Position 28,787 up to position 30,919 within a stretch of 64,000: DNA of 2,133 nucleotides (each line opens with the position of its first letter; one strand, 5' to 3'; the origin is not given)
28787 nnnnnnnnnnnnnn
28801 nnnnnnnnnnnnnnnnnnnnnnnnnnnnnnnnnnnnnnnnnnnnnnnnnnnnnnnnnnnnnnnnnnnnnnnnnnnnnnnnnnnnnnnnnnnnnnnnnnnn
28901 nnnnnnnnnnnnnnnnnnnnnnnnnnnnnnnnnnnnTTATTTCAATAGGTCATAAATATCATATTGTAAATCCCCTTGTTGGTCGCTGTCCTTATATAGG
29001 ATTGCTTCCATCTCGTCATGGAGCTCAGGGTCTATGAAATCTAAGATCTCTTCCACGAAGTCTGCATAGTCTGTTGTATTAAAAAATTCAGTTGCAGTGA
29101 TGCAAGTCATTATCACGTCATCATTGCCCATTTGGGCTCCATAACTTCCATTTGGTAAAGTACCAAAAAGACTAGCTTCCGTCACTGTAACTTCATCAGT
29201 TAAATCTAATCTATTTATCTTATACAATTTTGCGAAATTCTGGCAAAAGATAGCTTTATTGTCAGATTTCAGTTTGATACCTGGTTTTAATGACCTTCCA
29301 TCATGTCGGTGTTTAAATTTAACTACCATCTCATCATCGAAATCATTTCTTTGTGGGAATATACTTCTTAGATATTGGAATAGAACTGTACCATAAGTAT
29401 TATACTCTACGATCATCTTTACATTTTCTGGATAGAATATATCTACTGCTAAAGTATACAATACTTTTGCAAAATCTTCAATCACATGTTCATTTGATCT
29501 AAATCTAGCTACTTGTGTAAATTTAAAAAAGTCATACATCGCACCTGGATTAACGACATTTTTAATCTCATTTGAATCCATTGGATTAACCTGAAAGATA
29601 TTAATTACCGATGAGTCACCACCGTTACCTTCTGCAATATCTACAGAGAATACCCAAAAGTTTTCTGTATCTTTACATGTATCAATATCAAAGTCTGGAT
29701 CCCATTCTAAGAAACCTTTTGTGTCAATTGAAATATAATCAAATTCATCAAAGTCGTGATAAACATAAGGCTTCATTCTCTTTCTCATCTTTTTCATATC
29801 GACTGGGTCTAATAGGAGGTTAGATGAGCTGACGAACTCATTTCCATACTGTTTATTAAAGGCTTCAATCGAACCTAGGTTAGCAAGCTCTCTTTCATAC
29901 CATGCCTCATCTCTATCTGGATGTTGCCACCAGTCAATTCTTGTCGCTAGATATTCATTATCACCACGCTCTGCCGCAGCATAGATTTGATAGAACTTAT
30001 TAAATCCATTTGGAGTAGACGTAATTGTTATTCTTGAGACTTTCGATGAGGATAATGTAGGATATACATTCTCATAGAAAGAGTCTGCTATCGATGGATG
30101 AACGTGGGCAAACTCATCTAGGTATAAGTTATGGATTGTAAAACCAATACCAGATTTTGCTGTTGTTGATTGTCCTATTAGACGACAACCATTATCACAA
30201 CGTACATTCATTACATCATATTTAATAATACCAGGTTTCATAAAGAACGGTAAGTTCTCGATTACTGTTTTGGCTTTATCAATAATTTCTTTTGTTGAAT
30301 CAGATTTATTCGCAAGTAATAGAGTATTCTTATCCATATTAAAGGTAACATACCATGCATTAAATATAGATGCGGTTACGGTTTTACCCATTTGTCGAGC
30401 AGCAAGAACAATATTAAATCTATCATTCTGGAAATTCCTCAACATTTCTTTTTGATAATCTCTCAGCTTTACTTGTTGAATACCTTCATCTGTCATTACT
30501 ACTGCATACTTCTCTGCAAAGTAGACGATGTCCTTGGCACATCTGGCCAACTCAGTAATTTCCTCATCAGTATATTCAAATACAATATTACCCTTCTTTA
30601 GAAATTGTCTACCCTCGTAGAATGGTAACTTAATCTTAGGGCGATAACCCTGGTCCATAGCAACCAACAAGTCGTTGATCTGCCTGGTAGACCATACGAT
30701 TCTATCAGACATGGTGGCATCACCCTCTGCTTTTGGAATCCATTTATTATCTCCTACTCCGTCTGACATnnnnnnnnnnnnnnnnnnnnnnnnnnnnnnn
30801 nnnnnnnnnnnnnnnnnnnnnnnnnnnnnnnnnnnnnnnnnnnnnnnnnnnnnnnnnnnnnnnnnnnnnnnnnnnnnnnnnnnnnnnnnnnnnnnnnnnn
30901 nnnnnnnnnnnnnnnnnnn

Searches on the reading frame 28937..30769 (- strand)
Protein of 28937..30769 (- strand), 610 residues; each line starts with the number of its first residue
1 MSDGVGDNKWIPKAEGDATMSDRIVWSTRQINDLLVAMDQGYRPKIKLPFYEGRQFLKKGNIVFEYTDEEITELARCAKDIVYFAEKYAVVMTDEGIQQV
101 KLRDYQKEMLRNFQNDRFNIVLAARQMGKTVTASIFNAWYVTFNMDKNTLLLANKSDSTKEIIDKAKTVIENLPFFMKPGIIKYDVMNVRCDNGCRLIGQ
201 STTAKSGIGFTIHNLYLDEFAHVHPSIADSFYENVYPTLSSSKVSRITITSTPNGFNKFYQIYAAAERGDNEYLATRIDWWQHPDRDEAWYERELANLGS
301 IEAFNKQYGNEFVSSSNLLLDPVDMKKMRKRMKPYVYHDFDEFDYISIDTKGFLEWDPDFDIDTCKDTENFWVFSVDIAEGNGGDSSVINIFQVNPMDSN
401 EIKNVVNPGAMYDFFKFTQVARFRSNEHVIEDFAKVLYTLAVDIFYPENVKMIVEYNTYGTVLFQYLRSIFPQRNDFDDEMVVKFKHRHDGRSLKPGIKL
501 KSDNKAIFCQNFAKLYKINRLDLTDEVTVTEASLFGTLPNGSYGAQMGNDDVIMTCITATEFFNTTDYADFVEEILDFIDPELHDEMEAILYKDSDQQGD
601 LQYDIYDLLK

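Call 17: search_protein_families(library=phrogs, proteins=[window:28937-30769:-], max_evalue=0.00001)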
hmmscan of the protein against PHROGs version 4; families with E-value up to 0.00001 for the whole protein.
window:28937-30769:- (610 aa): 7 families
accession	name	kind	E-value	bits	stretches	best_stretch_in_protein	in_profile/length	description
phrog_5989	-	head and packaging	3.3e-55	188.6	1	51-309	91-331/347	terminase large subunit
phrog_36964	-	head and packaging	2.4e-44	152.6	2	130-332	435-650/890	terminase large subunit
phrog_2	-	head and packaging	1.3e-33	117.8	1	98-455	262-533/807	terminase large subunit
phrog_38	-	head and packaging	3.1e-13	50.3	1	71-177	266-371/760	terminase large subunit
phrog_9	-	head and packaging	1.1e-10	42.1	1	78-291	185-403/812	terminase large subunit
phrog_24361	-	head and packaging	2.6e-08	34.8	1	448-565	25-140/162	terminase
phrog_7579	-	head and packaging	2.8e-08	34.3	1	107-312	8-213/239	terminase large subunit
